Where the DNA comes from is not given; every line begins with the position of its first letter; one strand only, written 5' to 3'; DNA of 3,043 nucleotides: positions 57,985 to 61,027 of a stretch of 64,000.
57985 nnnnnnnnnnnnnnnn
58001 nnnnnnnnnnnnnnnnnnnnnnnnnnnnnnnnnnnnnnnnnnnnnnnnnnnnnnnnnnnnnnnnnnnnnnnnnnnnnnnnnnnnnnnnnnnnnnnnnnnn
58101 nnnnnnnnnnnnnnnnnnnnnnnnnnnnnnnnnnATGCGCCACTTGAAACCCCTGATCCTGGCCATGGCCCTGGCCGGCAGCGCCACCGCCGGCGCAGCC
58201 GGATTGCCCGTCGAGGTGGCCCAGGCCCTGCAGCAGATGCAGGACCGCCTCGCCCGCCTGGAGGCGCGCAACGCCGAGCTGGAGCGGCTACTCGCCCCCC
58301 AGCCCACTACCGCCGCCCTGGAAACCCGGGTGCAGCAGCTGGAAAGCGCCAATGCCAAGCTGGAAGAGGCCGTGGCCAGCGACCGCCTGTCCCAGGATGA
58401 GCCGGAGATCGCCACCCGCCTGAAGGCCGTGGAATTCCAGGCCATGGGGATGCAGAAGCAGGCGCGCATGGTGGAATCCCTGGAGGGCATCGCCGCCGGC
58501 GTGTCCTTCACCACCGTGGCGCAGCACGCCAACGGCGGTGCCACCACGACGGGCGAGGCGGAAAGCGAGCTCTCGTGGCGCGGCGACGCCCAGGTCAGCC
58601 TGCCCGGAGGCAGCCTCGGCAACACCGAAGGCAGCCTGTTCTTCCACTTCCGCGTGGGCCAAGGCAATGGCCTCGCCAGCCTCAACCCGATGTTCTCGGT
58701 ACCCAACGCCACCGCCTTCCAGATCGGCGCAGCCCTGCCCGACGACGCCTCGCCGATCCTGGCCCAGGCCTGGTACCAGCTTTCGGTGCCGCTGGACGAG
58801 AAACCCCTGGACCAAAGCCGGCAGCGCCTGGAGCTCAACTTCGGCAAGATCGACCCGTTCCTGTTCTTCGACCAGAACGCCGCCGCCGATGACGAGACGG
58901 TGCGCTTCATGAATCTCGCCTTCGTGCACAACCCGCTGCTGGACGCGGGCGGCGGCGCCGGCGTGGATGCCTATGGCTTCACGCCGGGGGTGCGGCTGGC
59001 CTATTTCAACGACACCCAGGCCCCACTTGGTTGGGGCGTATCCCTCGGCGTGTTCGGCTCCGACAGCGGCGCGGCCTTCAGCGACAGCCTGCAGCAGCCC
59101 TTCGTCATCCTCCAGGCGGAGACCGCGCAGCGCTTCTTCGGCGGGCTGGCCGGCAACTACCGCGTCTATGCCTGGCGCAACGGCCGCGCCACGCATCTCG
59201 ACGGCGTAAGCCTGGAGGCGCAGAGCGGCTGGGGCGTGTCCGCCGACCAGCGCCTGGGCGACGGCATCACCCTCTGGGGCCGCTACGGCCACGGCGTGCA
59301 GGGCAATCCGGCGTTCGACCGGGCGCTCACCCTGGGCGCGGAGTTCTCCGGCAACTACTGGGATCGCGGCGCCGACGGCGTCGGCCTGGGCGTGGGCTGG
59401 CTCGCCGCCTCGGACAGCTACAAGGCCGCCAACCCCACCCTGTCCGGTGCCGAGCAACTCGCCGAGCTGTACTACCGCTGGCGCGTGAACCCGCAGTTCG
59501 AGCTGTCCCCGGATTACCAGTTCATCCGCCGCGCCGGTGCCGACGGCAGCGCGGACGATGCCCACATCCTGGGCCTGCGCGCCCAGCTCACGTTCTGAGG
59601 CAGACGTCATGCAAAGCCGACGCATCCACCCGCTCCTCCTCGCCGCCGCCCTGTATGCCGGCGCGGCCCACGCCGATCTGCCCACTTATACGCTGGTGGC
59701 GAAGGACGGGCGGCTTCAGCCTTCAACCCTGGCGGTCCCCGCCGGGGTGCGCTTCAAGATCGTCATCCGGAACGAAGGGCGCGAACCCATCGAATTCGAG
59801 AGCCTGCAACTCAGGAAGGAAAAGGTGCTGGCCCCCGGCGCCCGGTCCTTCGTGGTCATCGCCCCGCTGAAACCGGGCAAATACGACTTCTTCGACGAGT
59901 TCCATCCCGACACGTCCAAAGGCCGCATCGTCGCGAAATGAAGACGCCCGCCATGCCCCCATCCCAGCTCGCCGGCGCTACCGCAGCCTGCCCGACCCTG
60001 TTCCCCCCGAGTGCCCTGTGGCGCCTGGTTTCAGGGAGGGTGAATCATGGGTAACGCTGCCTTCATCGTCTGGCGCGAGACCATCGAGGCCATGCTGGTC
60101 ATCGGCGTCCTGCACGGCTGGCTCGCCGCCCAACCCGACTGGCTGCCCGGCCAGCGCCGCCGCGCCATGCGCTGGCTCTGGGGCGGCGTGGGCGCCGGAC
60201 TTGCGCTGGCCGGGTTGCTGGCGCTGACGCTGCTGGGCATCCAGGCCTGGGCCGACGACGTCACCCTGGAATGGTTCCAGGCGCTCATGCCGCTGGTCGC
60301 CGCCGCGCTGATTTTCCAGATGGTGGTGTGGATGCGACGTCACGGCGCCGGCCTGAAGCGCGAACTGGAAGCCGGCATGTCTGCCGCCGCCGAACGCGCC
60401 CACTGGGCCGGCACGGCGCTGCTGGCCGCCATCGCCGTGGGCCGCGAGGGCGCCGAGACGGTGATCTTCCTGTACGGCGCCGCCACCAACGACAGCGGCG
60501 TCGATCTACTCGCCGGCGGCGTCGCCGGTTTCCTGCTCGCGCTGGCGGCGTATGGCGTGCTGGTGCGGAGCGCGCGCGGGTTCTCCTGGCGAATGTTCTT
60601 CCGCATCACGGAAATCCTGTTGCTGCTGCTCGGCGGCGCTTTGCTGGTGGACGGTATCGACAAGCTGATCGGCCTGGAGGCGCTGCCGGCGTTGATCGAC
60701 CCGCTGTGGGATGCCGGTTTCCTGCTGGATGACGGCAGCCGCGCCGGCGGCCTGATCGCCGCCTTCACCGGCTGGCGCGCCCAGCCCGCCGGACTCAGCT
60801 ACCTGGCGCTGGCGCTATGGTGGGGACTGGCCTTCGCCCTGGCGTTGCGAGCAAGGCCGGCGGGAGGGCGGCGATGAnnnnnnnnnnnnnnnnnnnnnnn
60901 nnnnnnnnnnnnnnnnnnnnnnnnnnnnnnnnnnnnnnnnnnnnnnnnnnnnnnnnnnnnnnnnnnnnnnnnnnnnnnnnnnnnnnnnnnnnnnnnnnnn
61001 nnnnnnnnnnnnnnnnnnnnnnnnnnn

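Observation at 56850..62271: FtrABCD-like iron uptake system with an extra outer-membrane porin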

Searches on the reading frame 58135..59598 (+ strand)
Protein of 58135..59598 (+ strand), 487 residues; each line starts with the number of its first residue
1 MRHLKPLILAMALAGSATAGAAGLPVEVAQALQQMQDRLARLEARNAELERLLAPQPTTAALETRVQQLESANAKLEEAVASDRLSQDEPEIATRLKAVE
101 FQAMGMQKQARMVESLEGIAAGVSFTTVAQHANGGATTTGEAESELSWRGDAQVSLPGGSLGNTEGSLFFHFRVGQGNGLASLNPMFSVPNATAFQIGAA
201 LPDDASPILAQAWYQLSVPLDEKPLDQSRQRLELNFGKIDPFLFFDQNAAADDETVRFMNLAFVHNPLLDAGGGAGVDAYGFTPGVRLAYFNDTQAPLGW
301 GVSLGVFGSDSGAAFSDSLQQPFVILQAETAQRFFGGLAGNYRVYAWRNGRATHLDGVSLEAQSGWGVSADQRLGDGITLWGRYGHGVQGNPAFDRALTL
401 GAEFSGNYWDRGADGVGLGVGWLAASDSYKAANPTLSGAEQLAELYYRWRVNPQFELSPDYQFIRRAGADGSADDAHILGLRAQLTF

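Call 3: search_protein_families(library=pfam, proteins=[window:58135-59598:+], max_evalue=0.01)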
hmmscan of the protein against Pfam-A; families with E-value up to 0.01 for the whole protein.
window:58135-59598:+ (487 aa): 1 family
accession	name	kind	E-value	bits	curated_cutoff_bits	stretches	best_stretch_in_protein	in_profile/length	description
PF04966.18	OprB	-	2.4e-21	77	22.9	1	228-487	75-372/372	Carbohydrate-selective porin, OprB family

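Call 5: search_protein_families(library=ncbifam, proteins=[window:58135-59598:+], max_evalue=0.01)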
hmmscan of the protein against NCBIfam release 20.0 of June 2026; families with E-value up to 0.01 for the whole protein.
window:58135-59598:+ (487 aa): 0 families

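Call 6: find_homologous_proteins(query=window:58135-59598:+)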
Query window:58135-59598:+ (487 aa): 1818 proteins with E <= 0.001 among 8000 candidates; the best 120 are listed.
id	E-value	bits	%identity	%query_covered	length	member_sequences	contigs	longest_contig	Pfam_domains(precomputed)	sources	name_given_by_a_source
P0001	2.0e-298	1008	93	100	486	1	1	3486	PF04966.19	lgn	-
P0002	2.6e-296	1001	93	100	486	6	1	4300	PF04966.19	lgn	-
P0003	3.9e-296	1000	93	100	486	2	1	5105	PF04966.19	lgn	-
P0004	7.8e-295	996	92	100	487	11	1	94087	PF04966.19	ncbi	-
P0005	5.9e-291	983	91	100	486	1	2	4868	PF04966.19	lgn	-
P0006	1.7e-289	978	90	100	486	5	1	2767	PF04966.19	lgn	-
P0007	2.2e-286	968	89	100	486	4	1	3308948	PF04966.19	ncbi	-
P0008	3.8e-283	957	88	99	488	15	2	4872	PF04966.19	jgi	jgi:hypothetical protein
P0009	1.0e-279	946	88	100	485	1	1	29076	PF04966.19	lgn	-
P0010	2.7e-270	915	85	100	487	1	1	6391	PF04966.19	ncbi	-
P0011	2.3e-263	892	83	100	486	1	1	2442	PF04966.19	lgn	-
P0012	1.9e-246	836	78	100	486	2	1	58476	PF04966.19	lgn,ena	-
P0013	4.4e-244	829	77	100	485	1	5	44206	PF04966.19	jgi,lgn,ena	-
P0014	1.4e-240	817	73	100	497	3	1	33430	PF04966.19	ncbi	-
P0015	1.1e-239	814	74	100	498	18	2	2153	PF04966.19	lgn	-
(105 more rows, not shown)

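Call 10: find_related_loci(query=A1, collection=genome_contigs, flank=6000)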
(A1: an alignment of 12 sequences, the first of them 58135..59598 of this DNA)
Query A1 (487 aa) in genome_contigs; peptide patterns used: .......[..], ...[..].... (x = any residue, [..] = any of these).
431 stretches matched a pattern; 346 encode a relative of the query (tblastn E <= 1e-3); the best 80 are kept; 80 distinct loci.
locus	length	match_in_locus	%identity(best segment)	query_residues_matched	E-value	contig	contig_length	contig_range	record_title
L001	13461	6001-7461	92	1-487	0e+0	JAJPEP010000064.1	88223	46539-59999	MAG: Thiobacillus sp. isolate Sulfur_bin.2 S42_k141_101054, whole genome shotgun sequence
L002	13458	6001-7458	92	1-487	0e+0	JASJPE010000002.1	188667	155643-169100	MAG: Thiobacillus sp. isolate MAG_149 NODE_39_length_188667_cov_19.932523, whole genome shotgun sequence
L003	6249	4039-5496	92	1-487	0e+0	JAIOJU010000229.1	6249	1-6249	MAG: Thiobacillus sp. isolate MAG_64 contig_261451, whole genome shotgun sequence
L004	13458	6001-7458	89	1-487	0e+0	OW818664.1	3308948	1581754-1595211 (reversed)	metagenome genome assembly, chromosome: 1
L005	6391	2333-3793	85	1-487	0e+0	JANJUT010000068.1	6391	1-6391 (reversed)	MAG: Thiobacillus sp. isolate RXS2_metabat.bin.29 RXS2_k141_150082, whole genome shotgun sequence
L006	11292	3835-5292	73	1-487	0e+0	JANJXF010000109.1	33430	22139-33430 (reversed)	MAG: Thiobacillus sp. isolate RS341_metabat.bin.17 RS341_k141_214290, whole genome shotgun sequence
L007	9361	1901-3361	73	1-487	0e+0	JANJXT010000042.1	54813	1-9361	MAG: Thiobacillus sp. isolate RS343_metabat.bin.5 RS343_k141_271077, whole genome shotgun sequence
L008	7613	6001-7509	70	7-487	0e+0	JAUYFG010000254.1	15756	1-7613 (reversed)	MAG: Pseudomonadota bacterium isolate C21_maxbin.011 C21_k141_321419, whole genome shotgun sequence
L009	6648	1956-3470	69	1-487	0e+0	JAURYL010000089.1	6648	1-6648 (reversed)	MAG: Pseudomonadota bacterium isolate E2_concoct.bin.75 E2_k141_122874, whole genome shotgun sequence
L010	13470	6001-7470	70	16-487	0e+0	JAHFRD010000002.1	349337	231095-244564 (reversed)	MAG: Hydrogenophilales bacterium isolate nzgw566 NODE_7_length_349338_cov_12.488247, whole genome shotgun sequence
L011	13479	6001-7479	69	7-487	0e+0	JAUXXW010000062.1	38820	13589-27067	MAG: Pseudomonadota bacterium isolate C17_metabat.bin.16_sub C17_k141_26351, whole genome shotgun sequence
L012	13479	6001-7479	67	16-487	0e+0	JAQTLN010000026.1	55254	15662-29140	MAG: Gallionellaceae bacterium isolate STA_18 NODE_1111_length_55254_cov_51.640013_Sandtown_A, whole genome shotgun sequ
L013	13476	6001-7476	70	16-487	0e+0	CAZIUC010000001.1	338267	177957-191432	MAG TPA_asm: uncultured Thiobacillus sp. isolate binchicken_co284_146 genome assembly, contig: NODE_34_length_338267_cov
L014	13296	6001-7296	68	46-487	0e+0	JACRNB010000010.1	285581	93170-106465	MAG: Betaproteobacteria bacterium isolate NC_groundwater_1923_Pr3_S-0.2um_65_7 scaffold_299260, whole genome shotgun seq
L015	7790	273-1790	56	3-487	2e-176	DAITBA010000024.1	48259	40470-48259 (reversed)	MAG TPA_asm: Rhodocyclaceae bacterium isolate CTOTU46452 NODE_117_length_48259_cov_15.931105, whole genome shotgun seque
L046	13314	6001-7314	61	62-487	4e-152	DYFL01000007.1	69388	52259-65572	MAG TPA_asm: Hydrogenophilus sp. isolate BE2011_2_70_212 Afr_mines_BE2011_157_length_69388_cov_79_334300, whole genome s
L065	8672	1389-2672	54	62-487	2e-146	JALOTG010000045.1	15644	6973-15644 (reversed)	MAG: Thiobacillaceae bacterium isolate Prado227 scaffold_3247, whole genome shotgun sequence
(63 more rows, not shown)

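Call 24: search_solved_structures(query=A2, max_evalue=1, show_alignments=1)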
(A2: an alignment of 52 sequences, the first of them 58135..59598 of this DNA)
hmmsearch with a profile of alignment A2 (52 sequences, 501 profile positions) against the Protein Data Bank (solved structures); distinct sequences matched with E-value up to 1: 27.
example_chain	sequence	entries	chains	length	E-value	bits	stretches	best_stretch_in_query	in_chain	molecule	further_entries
4gey_A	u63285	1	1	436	2.1e-13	53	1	337-501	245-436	Porin B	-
4gf4_A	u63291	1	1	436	3.8e-13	52.1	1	337-501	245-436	Porin B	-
7zr2_A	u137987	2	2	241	0.0009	21.2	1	22-115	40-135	Spike protein S2',Chimeric protein mimic of SARS-CoV-2 Spike HR1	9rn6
8iuf_6B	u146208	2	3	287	0.013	17.4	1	27-148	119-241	COX6b-1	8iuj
9tlu_C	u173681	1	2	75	0.12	14.2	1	27-73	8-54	Sc-apCC-2-BCL-xL-3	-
2xrh_A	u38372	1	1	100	0.13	14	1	25-92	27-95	PROTEIN HP0721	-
1dgc_A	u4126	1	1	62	0.14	14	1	12-56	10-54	PROTEIN (GCN4)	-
2dgc_A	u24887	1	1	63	0.14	13.9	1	12-56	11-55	PROTEIN (GCN4)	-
1ysa_C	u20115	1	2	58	0.14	13.9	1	12-56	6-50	PROTEIN (GCN4)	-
2oqq_A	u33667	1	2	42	0.16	13.7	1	32-66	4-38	Transcription factor HY5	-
1ld4_E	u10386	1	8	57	0.17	13.7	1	12-56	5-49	GENERAL CONTROL PROTEIN GCN4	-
4c7n_B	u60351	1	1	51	0.17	13.6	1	36-73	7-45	SYNTHETIC ALPHA-HELIX, IM10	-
9tlw_A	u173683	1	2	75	0.31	12.8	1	29-82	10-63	Sc-apCC-2-MCL-1-4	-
9tlp_A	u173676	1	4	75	0.32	12.8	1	27-71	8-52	Sc-apCC-2-BCL-xL-6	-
6ys4_A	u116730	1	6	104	0.42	12.4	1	20-82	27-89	Spindle assembly abnormal protein 6 homolog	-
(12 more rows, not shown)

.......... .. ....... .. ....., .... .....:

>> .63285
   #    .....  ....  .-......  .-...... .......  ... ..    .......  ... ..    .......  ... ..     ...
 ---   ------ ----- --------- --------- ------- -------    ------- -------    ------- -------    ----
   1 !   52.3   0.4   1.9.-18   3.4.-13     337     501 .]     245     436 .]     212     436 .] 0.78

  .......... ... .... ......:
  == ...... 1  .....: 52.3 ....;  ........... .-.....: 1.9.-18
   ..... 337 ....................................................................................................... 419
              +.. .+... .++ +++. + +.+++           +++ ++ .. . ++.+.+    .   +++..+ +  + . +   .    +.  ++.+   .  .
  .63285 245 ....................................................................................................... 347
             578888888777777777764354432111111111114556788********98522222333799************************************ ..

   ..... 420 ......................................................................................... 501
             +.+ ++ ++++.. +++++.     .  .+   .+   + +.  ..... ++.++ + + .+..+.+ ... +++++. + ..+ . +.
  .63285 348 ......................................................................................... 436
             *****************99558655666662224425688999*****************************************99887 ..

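Call 34: predict_structure(alignment_id=A2)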
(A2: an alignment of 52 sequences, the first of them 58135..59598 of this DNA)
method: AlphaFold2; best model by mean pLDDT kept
length: 487 residues; sequences in the alignment: 52
mean_pLDDT: 79.1   pTM: 0.72
mean pLDDT of the five models: 79.1, 76.3, 72.8, 72.8, 72.7
residues with pLDDT >= 90: 194; 70-90: 172; 50-70: 53; < 50: 68
segments of 3 or more residues with pLDDT < 50: 1-24, 54-57, 79-116
pLDDT, mean of each block of 10 residues (from residue 1): 40 41 54 72 74 56 65 54 43 40 35 51 91 91 91 90 91 85 85 75 77 94 88 93 81 76 85 72 92 89 91 69 94 79 94 86 94 88 94 94 89 90 94 88 95 91 94 93 91
secondary structure, 60 per line:
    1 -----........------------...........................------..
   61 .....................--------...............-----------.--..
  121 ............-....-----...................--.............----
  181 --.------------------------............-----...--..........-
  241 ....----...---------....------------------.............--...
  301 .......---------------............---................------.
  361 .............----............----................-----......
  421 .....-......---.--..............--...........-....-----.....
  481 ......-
elements in order: H6-13 H26-52 H59-81 H90-104 E119-132 E143-161 E164-176 E208-219 E230-239 H241-244 H261-264 E283-295 E298-307 E323-334 E338-353 E360-373 E378-389 E394-405 H406-409 E415-425 H427-432 E439-452 E455-465 E476-486

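Call 37: fold_search(model_id=the predicted structure, library=pdb)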
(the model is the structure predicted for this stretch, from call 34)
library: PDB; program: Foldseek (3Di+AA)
matches with E <= 10: 897; with E <= 0.001: 322
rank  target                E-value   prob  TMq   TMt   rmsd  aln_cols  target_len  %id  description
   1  4gey                  7.3e-19  1.00  0.59  0.68   4.2       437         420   18  High pH structure of Pseudomonas putida OprB (released 2012-10-24)
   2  4gf4                  1.6e-11  1.00  0.44  0.69   7.6       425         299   14  Low pH structure of Pseudomonas putida OprB (released 2012-10-24)
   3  6ehb_B                9.3e-11  1.00  0.41  0.60   7.5       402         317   13  OmpU, an outer membrane protein, of Vibrio cholerae (released 2018-04-25)
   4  4d65_A                1.3e-10  1.00  0.49  0.66   5.4       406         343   14  Structure of porin Omp-Pst2 from P. stuartii; the asymmetric unit contains a dimer of trimers. (released 2016-03-09)
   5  6ehb_A                2.7e-10  1.00  0.41  0.59   7.7       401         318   13  OmpU, an outer membrane protein, of Vibrio cholerae (released 2018-04-25)
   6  6ehb_C                6.1e-10  1.00  0.40  0.58   7.5       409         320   12  OmpU, an outer membrane protein, of Vibrio cholerae (released 2018-04-25)
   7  4kr8_C                1.1e-09  1.00  0.45  0.61   6.6       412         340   12  Salmonella typhi OmpF complex with Daunomycin (released 2014-05-28)
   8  6ehc_A                1.2e-09  1.00  0.40  0.60   7.5       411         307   12  OmpUdeltaN (N-terminus deletion mutant of OmpU), outer membrane protein of Vibrio cholerae (released 2018-04-25)
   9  5onu_A                2.0e-09  1.00  0.40  0.58   7.7       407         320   12  Trimeric OmpU structure (released 2018-01-03)
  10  1prn                  2.4e-09  1.00  0.42  0.66   6.8       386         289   10  REFINED STRUCTURE OF PORIN FROM RHODOPSEUDOMONAS BLASTICA AND COMPARISON WITH THE PORIN FROM RHODOBACTER CAPSULATUS (released 1994-10-15)
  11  5o77                  2.6e-09  1.00  0.46  0.62   6.3       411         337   13  Klebsiella pneumoniae OmpK35 (released 2018-06-20)
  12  8rqp                  3.5e-09  1.00  0.40  0.42   9.3       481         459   11  In meso structure of the alginate exporter, AlgE, from Pseudomonas aeruginosa in 7.10 monoacylglycerol (released 2024-04-03)
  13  4kr8_B                3.6e-09  1.00  0.47  0.64   5.6       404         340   13  Salmonella typhi OmpF complex with Daunomycin (released 2014-05-28)
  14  8bym_A                4.5e-09  1.00  0.44  0.63   8.6       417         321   12  Outer membrane attachment porin OmpM1 from Veillonella parvula (released 2023-11-08)
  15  8q2o                  5.0e-09  1.00  0.40  0.41   9.3       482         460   12  Structure of alginate transporter AlgE from P. aeruginosa PAO1 by using Se-MAG for the the lipid cubic phase crystalliza (released 2024-05-15)
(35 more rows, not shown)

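Call 52: search_protein_families(library=pfam, proteins=[L001:7996-9315:+], max_evalue=0.1)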
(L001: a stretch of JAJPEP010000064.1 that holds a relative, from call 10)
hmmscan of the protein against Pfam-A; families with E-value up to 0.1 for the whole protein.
L001:7996-9315:+ (439 aa): 1 family
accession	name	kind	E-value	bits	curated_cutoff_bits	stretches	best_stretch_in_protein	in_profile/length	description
PF10087.14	DUF2325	-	1.7e-25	89.4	33.6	1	336-428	1-93/94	Uncharacterized protein conserved in bacteria (DUF2325)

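Call 73: search_protein_families(library=pfam, proteins=[L046:3392-4600:+, L046:4194-5705:+, L046:4462-5730:-, L046:7418-9205:+, L046:7454-8860:-, L046:9437-11566:+, L065:107-709:+, L065:2677-3879:+, L065:4150-5472:+, L065:2563-3942:-], max_evalue=0.0001)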
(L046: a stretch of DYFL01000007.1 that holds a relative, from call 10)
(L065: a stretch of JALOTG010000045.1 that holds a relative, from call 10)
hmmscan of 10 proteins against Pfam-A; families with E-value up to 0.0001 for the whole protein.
L046:3392-4600:+ (402 aa): 0 families

L046:4194-5705:+ (503 aa): 0 families

L046:4462-5730:- (422 aa): 0 families

L046:7418-9205:+ (595 aa): 0 families

L046:7454-8860:- (468 aa): 1 family
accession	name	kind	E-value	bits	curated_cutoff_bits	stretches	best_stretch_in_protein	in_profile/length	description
PF13598.12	DUF4139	-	2.4e-11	44.2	31.8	1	180-466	1-201/205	Domain of unknown function (DUF4139)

L046:9437-11566:+ (709 aa): 5 families
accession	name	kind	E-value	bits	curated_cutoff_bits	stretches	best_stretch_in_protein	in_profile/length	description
PF10108.15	DNA_pol_B_exo2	-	1.4e-84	283.5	24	1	106-277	1-173/213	Predicted 3'-5' exonuclease related to the exonuclease domain of PolB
PF05958.17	tRNA_U5-meth_tr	-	7e-15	55.3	23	1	536-708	177-355/357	tRNA (Uracil-5-)-methyltransferase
PF13482.12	RNase_H_2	-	2.9e-11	44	22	1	115-274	16-161/165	RNase_H superfamily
PF13847.12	Methyltransf_31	-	5.7e-07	29.8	27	1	561-639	3-81/145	Methyltransferase domain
PF13649.12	Methyltransf_25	-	3.6e-06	28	27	1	565-624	1-60/97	Methyltransferase domain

L065:107-709:+ (200 aa): 1 family
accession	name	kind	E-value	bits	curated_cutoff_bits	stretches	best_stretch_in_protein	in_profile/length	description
PF08238.18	Sel1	-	7.1e-20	71.1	30.7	2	104-137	3-36/36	Sel1 repeat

L065:2677-3879:+ (400 aa): 2 families
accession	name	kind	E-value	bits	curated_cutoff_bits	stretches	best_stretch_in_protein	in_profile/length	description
PF03150.19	CCP_MauG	-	2e-39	136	25.6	1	40-211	2-148/149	Di-haem cytochrome c peroxidase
PF00034.26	Cytochrom_C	-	4.1e-08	34.9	21.3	0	372-388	73-89/90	Cytochrome c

L065:4150-5472:+ (440 aa): 1 family
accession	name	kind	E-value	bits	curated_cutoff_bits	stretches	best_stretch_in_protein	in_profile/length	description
PF10087.14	DUF2325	-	2.3e-24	85.8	33.6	1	332-424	1-93/94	Uncharacterized protein conserved in bacteria (DUF2325)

L065:2563-3942:- (459 aa): 0 families

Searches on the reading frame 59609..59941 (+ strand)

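Call 3: search_protein_families(library=pfam, proteins=[window:59609-59941:+], max_evalue=0.01)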
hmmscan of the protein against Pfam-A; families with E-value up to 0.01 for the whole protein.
window:59609-59941:+ (110 aa): 1 family
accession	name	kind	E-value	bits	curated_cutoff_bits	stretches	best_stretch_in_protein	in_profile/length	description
PF13473.12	Cupredoxin_1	-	1.5e-29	102.5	27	1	8-109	4-104/104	Cupredoxin-like domain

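Call 5: search_protein_families(library=ncbifam, proteins=[window:59609-59941:+], max_evalue=0.01)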
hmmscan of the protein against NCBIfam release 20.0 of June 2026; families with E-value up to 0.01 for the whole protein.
window:59609-59941:+ (110 aa): 1 family
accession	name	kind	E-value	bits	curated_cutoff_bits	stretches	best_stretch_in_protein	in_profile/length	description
NF007697.0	PRK10378.1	subfamily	0.00052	19.2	297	1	14-94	19-101/375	iron uptake system protein EfeO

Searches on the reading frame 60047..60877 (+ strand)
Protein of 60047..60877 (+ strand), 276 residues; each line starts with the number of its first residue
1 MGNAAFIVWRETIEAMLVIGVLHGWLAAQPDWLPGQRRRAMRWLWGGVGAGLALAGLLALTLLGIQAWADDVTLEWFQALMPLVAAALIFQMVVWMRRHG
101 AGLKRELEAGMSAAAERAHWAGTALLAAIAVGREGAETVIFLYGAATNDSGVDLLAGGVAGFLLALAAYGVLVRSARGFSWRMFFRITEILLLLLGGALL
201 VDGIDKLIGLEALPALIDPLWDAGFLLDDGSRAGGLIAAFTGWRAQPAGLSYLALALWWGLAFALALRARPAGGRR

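Call 3: search_protein_families(library=pfam, proteins=[window:60047-60877:+], max_evalue=0.01)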
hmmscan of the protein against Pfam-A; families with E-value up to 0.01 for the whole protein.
window:60047-60877:+ (276 aa): 1 family
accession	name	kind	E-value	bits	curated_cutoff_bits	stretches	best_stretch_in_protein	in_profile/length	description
PF03239.20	FTR1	-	4.9e-20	72.4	25.3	1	4-265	4-272/284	Iron permease FTR1 family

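Call 5: search_protein_families(library=ncbifam, proteins=[window:60047-60877:+], max_evalue=0.01)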
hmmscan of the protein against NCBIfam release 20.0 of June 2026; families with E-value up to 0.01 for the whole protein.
window:60047-60877:+ (276 aa): 2 families
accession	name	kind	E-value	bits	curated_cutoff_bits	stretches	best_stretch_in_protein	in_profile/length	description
NF041756.1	EfeU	equivalog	1.4e-35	123.1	255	1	6-259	2-249/257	iron uptake transporter permease EfeU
TIGR00145.1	TIGR00145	subfamily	1.1e-27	97.4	303.8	1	4-213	7-211/282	EfeU/Ftr1 family ferrous iron transporter subunit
